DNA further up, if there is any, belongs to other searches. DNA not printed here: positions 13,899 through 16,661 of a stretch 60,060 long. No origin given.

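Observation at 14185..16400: Processive GT2 (cellulose/chitin/hyaluronan-synthase-type) signature with its own TM bundle inside the downstream giant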

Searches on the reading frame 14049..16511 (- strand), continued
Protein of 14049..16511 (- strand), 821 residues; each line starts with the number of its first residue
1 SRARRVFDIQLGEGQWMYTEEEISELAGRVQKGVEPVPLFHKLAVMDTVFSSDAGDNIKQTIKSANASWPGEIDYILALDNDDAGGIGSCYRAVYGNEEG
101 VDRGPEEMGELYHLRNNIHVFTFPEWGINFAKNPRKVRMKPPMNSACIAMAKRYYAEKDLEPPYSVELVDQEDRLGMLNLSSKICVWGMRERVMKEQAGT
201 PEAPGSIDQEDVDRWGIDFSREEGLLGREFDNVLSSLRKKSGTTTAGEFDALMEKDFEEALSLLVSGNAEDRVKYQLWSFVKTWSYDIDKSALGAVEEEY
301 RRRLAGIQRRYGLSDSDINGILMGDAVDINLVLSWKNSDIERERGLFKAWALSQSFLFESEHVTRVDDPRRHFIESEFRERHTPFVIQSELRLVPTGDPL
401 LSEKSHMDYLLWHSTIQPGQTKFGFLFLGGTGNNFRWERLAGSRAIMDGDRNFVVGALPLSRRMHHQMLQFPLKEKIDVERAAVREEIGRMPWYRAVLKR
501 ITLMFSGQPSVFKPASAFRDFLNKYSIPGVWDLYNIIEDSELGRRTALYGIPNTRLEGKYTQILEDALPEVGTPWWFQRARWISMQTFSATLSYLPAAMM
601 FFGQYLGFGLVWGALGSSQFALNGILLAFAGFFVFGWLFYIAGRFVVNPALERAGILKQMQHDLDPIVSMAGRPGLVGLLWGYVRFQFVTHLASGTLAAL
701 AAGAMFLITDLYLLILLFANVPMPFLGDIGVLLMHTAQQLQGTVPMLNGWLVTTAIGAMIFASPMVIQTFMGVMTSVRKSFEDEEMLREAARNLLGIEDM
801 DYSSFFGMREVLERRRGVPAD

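Call 35: list_cluster_members(proteins=[P0033, P0034, P0036, P0037, P0038, P0039, P0040, P0001, P0006, P0007])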
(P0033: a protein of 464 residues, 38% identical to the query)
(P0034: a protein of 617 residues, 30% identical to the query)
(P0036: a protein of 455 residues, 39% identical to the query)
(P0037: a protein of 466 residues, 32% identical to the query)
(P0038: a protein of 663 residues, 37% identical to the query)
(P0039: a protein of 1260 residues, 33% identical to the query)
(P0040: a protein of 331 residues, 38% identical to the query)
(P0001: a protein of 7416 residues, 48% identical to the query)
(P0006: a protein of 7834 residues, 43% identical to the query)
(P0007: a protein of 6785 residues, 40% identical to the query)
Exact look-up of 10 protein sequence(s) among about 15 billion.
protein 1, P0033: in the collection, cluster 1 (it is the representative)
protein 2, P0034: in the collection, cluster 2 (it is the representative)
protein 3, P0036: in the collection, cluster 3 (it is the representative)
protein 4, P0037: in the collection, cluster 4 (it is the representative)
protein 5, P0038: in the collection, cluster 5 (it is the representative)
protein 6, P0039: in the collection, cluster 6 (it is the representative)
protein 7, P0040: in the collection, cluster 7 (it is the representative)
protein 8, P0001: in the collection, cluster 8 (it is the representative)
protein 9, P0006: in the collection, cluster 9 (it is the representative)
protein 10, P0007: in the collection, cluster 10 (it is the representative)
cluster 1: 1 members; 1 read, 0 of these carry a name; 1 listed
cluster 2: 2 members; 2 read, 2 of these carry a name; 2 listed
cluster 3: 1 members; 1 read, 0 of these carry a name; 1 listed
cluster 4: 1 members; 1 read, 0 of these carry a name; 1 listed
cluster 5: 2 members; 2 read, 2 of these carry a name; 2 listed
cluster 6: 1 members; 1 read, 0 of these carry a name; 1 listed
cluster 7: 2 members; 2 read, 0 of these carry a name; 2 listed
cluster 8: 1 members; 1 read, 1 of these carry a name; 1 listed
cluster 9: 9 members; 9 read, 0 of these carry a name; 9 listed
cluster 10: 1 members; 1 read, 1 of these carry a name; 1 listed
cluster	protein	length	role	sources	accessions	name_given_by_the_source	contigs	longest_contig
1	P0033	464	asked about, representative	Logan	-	-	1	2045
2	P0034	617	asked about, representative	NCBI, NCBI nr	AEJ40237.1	glycosyl transferase family 2 [Sulfobacillus acidophilus TPY]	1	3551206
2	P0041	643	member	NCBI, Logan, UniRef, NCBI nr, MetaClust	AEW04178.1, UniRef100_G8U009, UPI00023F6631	glycosyl transferase family 2 [Sulfobacillus acidophilus DSM 10332] | Glycosyl transferase family 2 n=1 Tax=Sulfobacillus acidophilus (strain ATCC 700253 / DSM ... | status=active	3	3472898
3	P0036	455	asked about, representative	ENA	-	-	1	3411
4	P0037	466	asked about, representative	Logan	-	-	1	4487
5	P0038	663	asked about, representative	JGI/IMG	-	cellulose synthase/poly-beta-1,6-N-acetylglucosamine synthase-like glycosyltransferase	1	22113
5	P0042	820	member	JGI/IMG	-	cellulose synthase/poly-beta-1,6-N-acetylglucosamine synthase-like glycosyltransferase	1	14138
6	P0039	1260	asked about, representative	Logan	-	-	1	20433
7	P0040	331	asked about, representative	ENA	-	-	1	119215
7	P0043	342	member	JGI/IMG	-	-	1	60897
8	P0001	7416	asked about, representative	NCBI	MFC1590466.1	glycerophosphodiester phosphodiesterase family protein, partial [Candidatus Omnitrophota ...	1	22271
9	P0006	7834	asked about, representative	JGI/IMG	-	-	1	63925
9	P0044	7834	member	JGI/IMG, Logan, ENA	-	-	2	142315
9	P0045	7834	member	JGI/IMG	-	-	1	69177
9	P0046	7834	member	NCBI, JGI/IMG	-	-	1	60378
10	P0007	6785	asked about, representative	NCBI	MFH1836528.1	MAG: TolC family protein, partial [Candidatus Omnitrophota bacterium]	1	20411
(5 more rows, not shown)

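Call 44: find_encoding_contigs(protein=P0006, flank=10000, max_places=3)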
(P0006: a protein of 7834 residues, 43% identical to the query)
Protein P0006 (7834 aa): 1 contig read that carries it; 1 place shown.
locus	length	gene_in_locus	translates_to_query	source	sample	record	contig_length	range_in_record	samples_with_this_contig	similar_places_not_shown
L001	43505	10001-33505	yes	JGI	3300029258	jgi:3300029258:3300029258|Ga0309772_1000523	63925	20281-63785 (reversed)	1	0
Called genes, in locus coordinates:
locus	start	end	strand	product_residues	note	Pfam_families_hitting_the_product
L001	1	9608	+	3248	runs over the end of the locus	?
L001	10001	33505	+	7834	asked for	-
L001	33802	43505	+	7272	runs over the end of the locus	PF00149:Metallophos, PF02896:PEP-utilizers_C, PF13646:HEAT_2 (weak), PF01116:F_bP_aldolase (faint)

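Call 45: predict_structure(alignment_id=A1)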
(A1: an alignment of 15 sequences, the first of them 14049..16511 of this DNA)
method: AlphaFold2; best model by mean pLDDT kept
length: 821 residues; sequences in the alignment: 15
mean_pLDDT: 71.5   pTM: 0.74
mean pLDDT of the five models: 71.5, 70.9, 68.5, 67.7, 67.2
residues with pLDDT >= 90: 173; 70-90: 339; 50-70: 133; < 50: 176
segments of 3 or more residues with pLDDT < 50: 1-36, 126-141, 389-397, 407-431, 531-542, 554-572, 744-748, 775-821
pLDDT, mean of each block of 10 residues (from residue 1): 25 33 43 49 82 82 79 85 80 91 86 90 50 35 70 88 83 64 75 80 70 78 91 95 94 93 91 97 86 84 93 86 70 92 93 84 89 92 70 44 49 41 35 76 84 83 90 90 89 93 87 91 82 37 61 50 36 50 58 80 83 70 79 91 90 80 79 78 77 67 70 70 75 74 52 61 59 47 37 34 30 40 34
secondary structure, 60 per line:
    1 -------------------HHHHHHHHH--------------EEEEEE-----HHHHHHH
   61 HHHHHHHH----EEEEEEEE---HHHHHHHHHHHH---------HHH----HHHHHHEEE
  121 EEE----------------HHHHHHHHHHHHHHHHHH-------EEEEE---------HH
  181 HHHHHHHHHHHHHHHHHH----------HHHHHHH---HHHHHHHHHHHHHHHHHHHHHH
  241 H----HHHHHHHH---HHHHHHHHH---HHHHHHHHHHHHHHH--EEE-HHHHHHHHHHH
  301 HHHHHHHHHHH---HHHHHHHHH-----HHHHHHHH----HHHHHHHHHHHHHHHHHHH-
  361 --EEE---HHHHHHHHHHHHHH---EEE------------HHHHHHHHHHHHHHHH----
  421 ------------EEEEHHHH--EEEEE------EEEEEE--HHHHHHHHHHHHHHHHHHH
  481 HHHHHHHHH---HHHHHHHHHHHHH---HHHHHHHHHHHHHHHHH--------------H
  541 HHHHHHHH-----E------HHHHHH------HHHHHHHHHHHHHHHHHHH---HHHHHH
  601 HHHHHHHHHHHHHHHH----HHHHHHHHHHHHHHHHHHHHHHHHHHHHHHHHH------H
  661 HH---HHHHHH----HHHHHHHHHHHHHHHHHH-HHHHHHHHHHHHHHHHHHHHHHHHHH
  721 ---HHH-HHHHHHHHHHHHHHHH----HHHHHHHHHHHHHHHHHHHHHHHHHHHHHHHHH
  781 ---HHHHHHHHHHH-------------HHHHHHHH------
elements in order (helices of 4 or more, strands of 3 or more residues): H20-28 E43-48 H54-68 E73-80 H84-95 H112-117 E118-123 H140-157 E165-169 H179-198 H209-215 H219-241 H246-253 H257-265 H269-283 E286-288 H290-311 H315-323 H329-336 H341-359 E363-365 H369-382 E386-388 H401-416 E433-436 H437-440 E443-447 E454-459 H462-489 H493-505 H509-525 H540-548 H561-566 H573-591 H595-616 H621-653 H666-671 H676-693 H695-720 H728-743 H748-780 H784-794 H808-815

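Call 47: fold_search(model_id=the predicted structure, library=pdb)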
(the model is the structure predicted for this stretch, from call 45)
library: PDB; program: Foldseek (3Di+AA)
matches with E <= 10: 280; with E <= 0.001: 0
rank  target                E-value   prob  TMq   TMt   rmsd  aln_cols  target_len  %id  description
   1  5hea_A                1.1e-01  1.00  0.11  0.28   4.7       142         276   13  CgT structure in hexamer (released 2016-08-31)
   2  1h7l                  1.4e-01  1.00  0.11  0.34   4.5       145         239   10  dTDP-MAGNESIUM COMPLEX OF SPSA FROM BACILLUS SUBTILIS (released 2001-12-13)
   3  1qg8                  1.6e-01  1.00  0.11  0.33   6.4       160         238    9  NATIVE (MAGNESIUM-CONTAINING) SPSA FROM BACILLUS SUBTILIS (released 2000-04-21)
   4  3bcv_A                1.8e-01  0.99  0.11  0.40   9.0       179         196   12  Crystal structure of a putative glycosyltransferase from Bacteroides fragilis (released 2007-11-27)
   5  1fo8                  2.3e-01  0.92  0.09  0.19   7.3       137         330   12  CRYSTAL STRUCTURE OF N-ACETYLGLUCOSAMINYLTRANSFERASE I (released 2001-04-25)
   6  4p00_A                2.5e-01  0.16  0.10  0.12  23.8       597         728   10  Bacterial Cellulose Synthase in complex with cyclic-di-GMP and UDP (released 2014-04-09)
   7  1fo9                  2.6e-01  0.91  0.09  0.20   7.0       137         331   12  CRYSTAL STRUCTURE OF N-ACETYLGLUCOSAMINYLTRANSFERASE I (released 2001-04-25)
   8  6yv7_A                2.8e-01  0.99  0.12  0.25   8.5       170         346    8  Mannosyltransferase PcManGT from Pyrobaculum calidifontis (released 2020-07-22)
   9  1h7q                  3.0e-01  0.99  0.12  0.34   4.7       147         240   10  dTDP-MANGANESE COMPLEX OF SPSA FROM BACILLUS SUBTILIS (released 2001-12-13)
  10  6yv7_B                3.1e-01  0.99  0.11  0.25   4.4       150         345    7  Mannosyltransferase PcManGT from Pyrobaculum calidifontis (released 2020-07-22)
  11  1foa                  3.3e-01  0.72  0.08  0.17   7.7       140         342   14  CRYSTAL STRUCTURE OF N-ACETYLGLUCOSAMINYLTRANSFERASE I (released 2001-05-16)
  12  2z86_A                3.9e-01  0.99  0.11  0.16   5.4       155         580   10  Crystal structure of chondroitin polymerase from Escherichia coli strain K4 (K4CP) complexed with UDP-GlcUA and UDP (released 2008-09-16)
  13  9e5c_7f               5.8e-01  0.02  0.04  0.02  68.5       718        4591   10  Cryo-EM structure of 96 nm repeat of microtubule doublet from T. brucei flagellum (released 2025-03-12)
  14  2z86_C                6.3e-01  0.90  0.11  0.14   7.3       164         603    9  Crystal structure of chondroitin polymerase from Escherichia coli strain K4 (K4CP) complexed with UDP-GlcUA and UDP (released 2008-09-16)
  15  8vh8_D                7.1e-01  0.99  0.12  0.19   4.7       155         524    8  Crystal structure of heparosan synthase 2 from Pasteurella multocida at 2.85 A (released 2024-09-04)
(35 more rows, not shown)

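Call 49: find_homologous_proteins(query=A1, max_evalue=0.001)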
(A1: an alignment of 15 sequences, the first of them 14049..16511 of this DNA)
Query A1 (15 sequences): 8000 candidates shared short words with the query, none scored E <= 0.001.

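Call 50: find_related_loci(query=A1, collection=genome_contigs, flank=3000)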
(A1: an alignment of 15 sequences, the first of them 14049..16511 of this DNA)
Query A1 (821 aa) in genome_contigs; peptide patterns used: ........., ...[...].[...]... (x = any residue, [..] = any of these).
66 stretches matched a pattern; 33 encode a relative of the query (tblastn E <= 1e-3); 33 distinct loci.
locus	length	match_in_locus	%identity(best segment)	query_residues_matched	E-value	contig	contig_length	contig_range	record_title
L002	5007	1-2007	50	141-816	0e+0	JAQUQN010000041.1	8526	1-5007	MAG: Candidatus Omnitrophota bacterium isolate STD1_50 NODE_25788_length_8526_cov_3.077390_Sandtown_D1, whole genome sho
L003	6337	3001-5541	39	4-814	0e+0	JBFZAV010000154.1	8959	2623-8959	MAG: Candidatus Omnitrophota bacterium isolate PPR_0476 k121_7018948, whole genome shotgun sequence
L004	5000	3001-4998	60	1-803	3e-158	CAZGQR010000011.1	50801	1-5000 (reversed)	MAG TPA_asm: uncultured Planctomycetia bacterium isolate binchicken_co334_155 genome assembly, contig: NODE_977_length_5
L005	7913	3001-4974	36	39-808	2e-132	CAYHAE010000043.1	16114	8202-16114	MAG TPA_asm: uncultured Planctomycetia bacterium isolate ERP119294_co1_439 genome assembly, contig: NODE_4653_length_161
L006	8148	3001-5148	35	39-792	7e-122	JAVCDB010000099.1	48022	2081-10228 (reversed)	MAG: Candidatus Aadella gelida isolate MAG_3300035698_848 Ga0374944_516644, whole genome shotgun sequence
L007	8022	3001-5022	36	45-808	2e-121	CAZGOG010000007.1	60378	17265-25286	MAG TPA_asm: uncultured Planctomycetia bacterium isolate binchicken_co334_259 genome assembly, contig: NODE_705_length_6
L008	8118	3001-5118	35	43-811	1e-117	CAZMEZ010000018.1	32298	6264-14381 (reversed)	MAG TPA_asm: uncultured Planctomycetia bacterium isolate SRP141376_co1_78 genome assembly, contig: NODE_3208_length_3229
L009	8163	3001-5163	33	39-804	6e-113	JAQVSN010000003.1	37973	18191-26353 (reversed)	MAG: Candidatus Omnitrophota bacterium isolate STF1_275 NODE_2173_length_37973_cov_5.560323_Sandtown_F1, whole genome sh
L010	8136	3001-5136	34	39-792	5e-112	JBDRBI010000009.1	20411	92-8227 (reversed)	MAG: Candidatus Omnitrophota bacterium isolate MEGAHIT-group-1.110 k141_7096047, whole genome shotgun sequence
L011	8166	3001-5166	33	39-818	5e-96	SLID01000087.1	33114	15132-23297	MAG: Candidatus Omnitrophota bacterium isolate CSSed165cm_186R1 CSSed16-5cm-1910, whole genome shotgun sequence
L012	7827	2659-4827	31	39-815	1e-95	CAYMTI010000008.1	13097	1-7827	MAG TPA_asm: uncultured Planctomycetia bacterium isolate binchicken_co291_57 genome assembly, contig: NODE_1289_length_1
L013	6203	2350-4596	32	42-723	1e-93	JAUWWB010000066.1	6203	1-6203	MAG: Candidatus Omnitrophota bacterium isolate CSMAG_2647 CSMAG_2647_k127_761350_length_6203_cov_17.0000, whole genome s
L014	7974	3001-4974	36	72-811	3e-92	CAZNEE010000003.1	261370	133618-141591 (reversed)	MAG TPA_asm: uncultured Planctomycetia bacterium isolate binchicken_co334_196 genome assembly, contig: NODE_19_length_26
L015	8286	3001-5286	30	44-733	3e-95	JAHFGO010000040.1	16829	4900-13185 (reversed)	MAG: Candidatus Omnitrophota bacterium isolate nzgw317 NODE_1089_length_16830_cov_2.840984, whole genome shotgun sequenc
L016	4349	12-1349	41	372-821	2e-87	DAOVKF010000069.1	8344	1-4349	MAG TPA_asm: Candidatus Omnitrophota bacterium isolate CSMAG_1412 CSMAG_1412_k141_956367_length_8344_cov_8.0000, whole g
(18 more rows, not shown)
